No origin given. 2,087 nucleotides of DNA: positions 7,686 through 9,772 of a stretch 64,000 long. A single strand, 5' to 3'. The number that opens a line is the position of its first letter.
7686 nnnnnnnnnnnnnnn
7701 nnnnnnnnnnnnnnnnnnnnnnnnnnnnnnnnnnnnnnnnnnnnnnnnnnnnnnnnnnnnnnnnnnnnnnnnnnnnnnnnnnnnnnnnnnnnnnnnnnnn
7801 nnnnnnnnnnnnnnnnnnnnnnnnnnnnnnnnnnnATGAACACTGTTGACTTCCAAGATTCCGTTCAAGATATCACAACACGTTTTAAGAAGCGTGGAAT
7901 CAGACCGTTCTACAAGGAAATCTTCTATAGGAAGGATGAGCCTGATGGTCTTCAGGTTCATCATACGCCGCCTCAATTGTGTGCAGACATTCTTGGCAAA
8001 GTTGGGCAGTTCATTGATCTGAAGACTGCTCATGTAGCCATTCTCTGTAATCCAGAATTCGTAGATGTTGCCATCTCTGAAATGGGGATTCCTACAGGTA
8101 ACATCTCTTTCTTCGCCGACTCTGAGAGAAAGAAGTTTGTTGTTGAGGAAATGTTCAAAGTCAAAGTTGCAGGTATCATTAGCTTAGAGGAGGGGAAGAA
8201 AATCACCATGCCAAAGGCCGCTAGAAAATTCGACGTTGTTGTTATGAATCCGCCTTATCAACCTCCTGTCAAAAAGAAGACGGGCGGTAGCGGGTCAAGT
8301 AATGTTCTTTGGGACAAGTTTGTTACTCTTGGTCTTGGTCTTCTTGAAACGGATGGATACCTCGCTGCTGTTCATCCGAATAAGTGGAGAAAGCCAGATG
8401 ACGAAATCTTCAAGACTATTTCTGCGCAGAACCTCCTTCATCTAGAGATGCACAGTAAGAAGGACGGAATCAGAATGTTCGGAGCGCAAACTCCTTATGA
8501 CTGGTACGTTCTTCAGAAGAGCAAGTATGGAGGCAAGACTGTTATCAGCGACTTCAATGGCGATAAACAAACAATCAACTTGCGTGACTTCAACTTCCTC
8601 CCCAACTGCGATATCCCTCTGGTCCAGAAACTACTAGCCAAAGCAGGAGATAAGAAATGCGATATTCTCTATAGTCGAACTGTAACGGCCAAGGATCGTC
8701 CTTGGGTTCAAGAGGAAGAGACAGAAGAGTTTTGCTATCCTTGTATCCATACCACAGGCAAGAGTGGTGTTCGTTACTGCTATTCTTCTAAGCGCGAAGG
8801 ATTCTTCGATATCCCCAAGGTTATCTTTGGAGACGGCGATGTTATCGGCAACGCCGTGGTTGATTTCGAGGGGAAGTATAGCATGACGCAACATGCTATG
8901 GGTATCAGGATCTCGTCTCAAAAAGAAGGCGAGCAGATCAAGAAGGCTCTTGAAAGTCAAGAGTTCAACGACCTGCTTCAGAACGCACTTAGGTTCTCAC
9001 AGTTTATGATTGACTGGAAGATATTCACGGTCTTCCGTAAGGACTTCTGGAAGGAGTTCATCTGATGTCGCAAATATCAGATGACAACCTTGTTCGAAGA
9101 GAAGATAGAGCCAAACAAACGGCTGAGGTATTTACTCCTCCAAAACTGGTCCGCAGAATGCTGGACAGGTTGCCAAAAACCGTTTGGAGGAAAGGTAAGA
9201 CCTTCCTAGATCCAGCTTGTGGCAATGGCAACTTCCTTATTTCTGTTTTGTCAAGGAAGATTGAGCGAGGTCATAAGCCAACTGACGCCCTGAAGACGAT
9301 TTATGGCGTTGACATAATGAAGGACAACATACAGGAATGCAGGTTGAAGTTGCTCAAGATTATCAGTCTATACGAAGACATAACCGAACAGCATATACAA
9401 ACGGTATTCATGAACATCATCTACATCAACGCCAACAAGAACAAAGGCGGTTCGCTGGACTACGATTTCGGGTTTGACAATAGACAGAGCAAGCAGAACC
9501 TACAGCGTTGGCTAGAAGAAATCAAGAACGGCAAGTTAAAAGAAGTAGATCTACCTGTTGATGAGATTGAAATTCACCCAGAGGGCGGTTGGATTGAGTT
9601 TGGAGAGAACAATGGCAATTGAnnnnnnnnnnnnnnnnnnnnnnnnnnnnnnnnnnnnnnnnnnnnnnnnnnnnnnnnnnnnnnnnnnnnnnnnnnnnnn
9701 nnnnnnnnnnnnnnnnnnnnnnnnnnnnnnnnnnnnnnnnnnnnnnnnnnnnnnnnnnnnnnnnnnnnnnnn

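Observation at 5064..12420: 7.4-kb IS607-family-like element bounded by subterminal inverted repeats and carrying a restriction-modification-like cargo between tnpA and tnpB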

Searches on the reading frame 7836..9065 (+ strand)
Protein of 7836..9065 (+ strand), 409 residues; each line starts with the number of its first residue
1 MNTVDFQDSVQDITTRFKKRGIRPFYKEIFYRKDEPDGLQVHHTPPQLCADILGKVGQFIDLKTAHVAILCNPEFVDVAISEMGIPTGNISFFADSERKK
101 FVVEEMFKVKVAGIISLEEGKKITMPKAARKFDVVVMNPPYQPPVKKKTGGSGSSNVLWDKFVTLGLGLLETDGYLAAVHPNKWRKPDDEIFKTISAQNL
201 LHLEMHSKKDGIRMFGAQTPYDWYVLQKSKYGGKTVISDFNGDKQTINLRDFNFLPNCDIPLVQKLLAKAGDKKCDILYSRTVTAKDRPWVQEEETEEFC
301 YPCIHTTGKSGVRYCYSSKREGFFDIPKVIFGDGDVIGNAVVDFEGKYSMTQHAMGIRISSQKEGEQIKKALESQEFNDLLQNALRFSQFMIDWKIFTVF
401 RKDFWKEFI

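Call 5: search_protein_families(library=pfam, proteins=[window:7836-9065:+], max_evalue=0.01)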
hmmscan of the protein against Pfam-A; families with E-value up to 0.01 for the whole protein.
window:7836-9065:+ (409 aa): 1 family
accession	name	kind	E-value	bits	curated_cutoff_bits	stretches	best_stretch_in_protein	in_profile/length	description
PF07669.17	Eco57I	-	3.9e-09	37.3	25.3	1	108-186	67-140/171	Eco57I restriction-modification methylase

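Call 18: search_protein_families(library=padloc, proteins=[window:7836-9065:+], max_evalue=0.01)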
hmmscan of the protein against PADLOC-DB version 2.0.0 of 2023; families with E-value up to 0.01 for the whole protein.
window:7836-9065:+ (409 aa): 2 families
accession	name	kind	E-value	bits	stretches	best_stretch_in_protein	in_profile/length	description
PDLC03273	MTase_II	-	7.4e-09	33.1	1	123-390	124-387/432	Type II methyltransferase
PDLC04134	mad2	-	0.00082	16.3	1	128-189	354-405/492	mads_2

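Call 19: search_protein_families(library=phrogs, proteins=[window:7836-9065:+], max_evalue=0.001)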
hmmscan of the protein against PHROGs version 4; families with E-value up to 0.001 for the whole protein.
window:7836-9065:+ (409 aa): 3 families
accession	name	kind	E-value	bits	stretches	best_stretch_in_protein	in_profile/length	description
phrog_3689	-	other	3.4e-13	50.4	1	78-377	17-305/348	DNA methyltransferase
phrog_14586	-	unknown function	7.1e-08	33.3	1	130-210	3-89/248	-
phrog_9133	-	unknown function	0.00015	20.7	1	126-189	813-863/1259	-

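Call 45: search_solved_structures(query=window:7836-9065:+, max_evalue=0.1)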
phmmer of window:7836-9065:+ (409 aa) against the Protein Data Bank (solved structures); distinct sequences matched with E-value up to 0.1: 0.

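Call 86: search_protein_families(library=ncbifam, proteins=[window:7836-9065:+], max_evalue=0.001)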
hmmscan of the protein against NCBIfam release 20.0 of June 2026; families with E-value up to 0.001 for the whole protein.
window:7836-9065:+ (409 aa): 0 families

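Call 93: search_solved_structures(query=A8, max_evalue=1)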
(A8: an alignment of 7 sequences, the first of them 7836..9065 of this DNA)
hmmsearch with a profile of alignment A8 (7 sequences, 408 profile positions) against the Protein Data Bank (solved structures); distinct sequences matched with E-value up to 1: 11.
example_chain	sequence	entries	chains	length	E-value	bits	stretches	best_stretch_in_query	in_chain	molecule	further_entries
9ewz_C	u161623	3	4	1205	0.029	16.5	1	101-184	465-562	Adenine-specific methyltransferase BrxX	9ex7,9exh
8zek_A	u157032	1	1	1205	0.037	16.1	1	102-184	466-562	site-specific DNA-methyltransferase (adenine-specific)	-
7f4r_A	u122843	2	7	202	0.058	15.5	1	113-176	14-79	MT-a70 family protein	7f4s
9ohl_C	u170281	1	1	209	0.059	15.4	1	110-149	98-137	rRNA N(6)-adenosine-methyltransferase METTL5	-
7f4l_C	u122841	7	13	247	0.06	15.4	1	111-176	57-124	MT-a70 family protein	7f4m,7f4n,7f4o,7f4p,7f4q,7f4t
8c45_A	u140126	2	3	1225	0.06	15.4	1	129-184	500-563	site-specific DNA-methyltransferase (adenine-specific)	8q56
6h2u_A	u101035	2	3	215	0.062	15.4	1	110-149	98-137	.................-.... protein 5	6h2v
4zn1_B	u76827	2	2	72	0.21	13.6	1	294-351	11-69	Transcription elongation factor Spt4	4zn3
8ilz_A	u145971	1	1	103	0.35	12.9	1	306-345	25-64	Histone-lysine N-methyltransferase SETD1B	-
3lpe_B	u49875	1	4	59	0.45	12.6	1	302-351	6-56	DNA-directed RNA polymerase subunit E''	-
2as0_A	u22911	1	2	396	0.78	11.7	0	118-179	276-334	hypothetical protein PH1915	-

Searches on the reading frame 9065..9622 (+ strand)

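Call 5: search_protein_families(library=pfam, proteins=[window:9065-9622:+], max_evalue=0.01)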
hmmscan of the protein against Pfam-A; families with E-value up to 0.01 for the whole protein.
window:9065-9622:+ (185 aa): 5 families
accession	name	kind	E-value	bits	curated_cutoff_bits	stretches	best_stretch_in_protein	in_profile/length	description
PF02384.22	N6_Mtase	-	7.1e-08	32.6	20.4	1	14-97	20-98/311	N-6 DNA Methylase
PF13847.12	Methyltransf_31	-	2.7e-05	24.3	27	1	42-93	2-45/145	Methyltransferase domain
PF12784.13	PDDEXK_2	-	0.0008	19.6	27.4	1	61-157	92-178/229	PD-(D/E)XK nuclease family transposase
PF01170.24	UPF0020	-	0.00082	19.6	22.3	1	39-96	24-96/197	RMKL-like, methyltransferase domain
PF20473.4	MmeI_Mtase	-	0.0022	17.7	27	1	45-60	21-36/259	MmeI, DNA-methyltransferase domain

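Call 18: search_protein_families(library=padloc, proteins=[window:9065-9622:+], max_evalue=0.01)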
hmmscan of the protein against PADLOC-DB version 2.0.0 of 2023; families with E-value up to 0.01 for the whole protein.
window:9065-9622:+ (185 aa): 25 families
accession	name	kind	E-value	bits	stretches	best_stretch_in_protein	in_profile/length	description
PDLC03335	MTase_II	-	1.6e-11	41.6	1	13-124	73-182/607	Type II methyltransferase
PDLC04134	mad2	-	3.3e-11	40.7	1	16-96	267-333/492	mads_2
PDLC03338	MTase_II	-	1.8e-08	31.5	1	17-79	127-192/604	Type II methyltransferase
PDLC03356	MTase_II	-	1.9e-07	28.3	1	22-99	113-181/545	Type II methyltransferase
PDLC03035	MTase_I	-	9.3e-07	25.7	1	15-133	170-277/653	Type I methyltransferase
PDLC03226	MTase_II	-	1.1e-06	25.6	1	10-124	10-117/579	Type II methyltransferase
PDLC03630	REase_MTase_IIG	-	4.5e-06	22.8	1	9-71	361-433/1100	Type IIG restriction enzyme-methyltransferase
PDLC03348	MTase_II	-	1.2e-05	22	1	12-99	213-312/727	Type II methyltransferase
PDLC03025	MTase_I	-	3.8e-05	20.6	1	12-74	154-213/569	Type I methyltransferase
PDLC03313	MTase_II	-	5.7e-05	19.8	1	12-101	15-114/563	Type II methyltransferase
PDLC03036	MTase_I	-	0.00012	18.7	1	1-61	196-253/635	Type I methyltransferase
PDLC03031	MTase_I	-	0.00025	17.4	1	16-82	181-242/834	Type I methyltransferase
PDLC03021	MTase_I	-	0.00027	17.9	1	14-68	158-208/491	Type I methyltransferase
PDLC03625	REase_MTase_IIG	-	0.00027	16.8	1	19-118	405-506/1109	Type IIG restriction enzyme-methyltransferase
PDLC03606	REase_MTase_IIG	-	0.00045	16.5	1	17-97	336-414/935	Type IIG restriction enzyme-methyltransferase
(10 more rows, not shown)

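Call 19: search_protein_families(library=phrogs, proteins=[window:9065-9622:+], max_evalue=0.001)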
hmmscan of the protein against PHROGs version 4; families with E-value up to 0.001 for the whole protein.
window:9065-9622:+ (185 aa): 6 families
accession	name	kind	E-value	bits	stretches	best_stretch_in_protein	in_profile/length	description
phrog_21201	-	other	1.9e-22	80.7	1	13-123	15-120/156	DNA methyltransferase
phrog_11371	-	unknown function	2.2e-21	77.4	1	13-111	283-376/383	-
phrog_4376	-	unknown function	7.7e-15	56.2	1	8-92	13-98/134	-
phrog_2713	-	unknown function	1.8e-06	28.3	1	13-94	185-261/520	-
phrog_799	-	other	5.2e-05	23.6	1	22-63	215-252/458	DNA methyltransferase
phrog_16674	-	other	7.1e-05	21.6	1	17-69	402-454/1364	DNA methyltransferase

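Call 86: search_protein_families(library=ncbifam, proteins=[window:9065-9622:+], max_evalue=0.001)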
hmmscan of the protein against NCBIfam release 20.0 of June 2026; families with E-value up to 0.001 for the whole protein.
window:9065-9622:+ (185 aa): 2 families
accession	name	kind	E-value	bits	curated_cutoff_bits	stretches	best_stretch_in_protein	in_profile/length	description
TIGR02987.1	met_A_Alw26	exception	1.5e-06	27.3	353.5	1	19-110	3-99/523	Alw26I/Eco31I/Esp3I family type II restriction adenine-specific DNA-methyltransferase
NF047738.1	antiphage_MADS2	equivalog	0.00022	19.6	720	1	19-78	310-366/654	methylation-associated defense system DNA methyltransferase MAD2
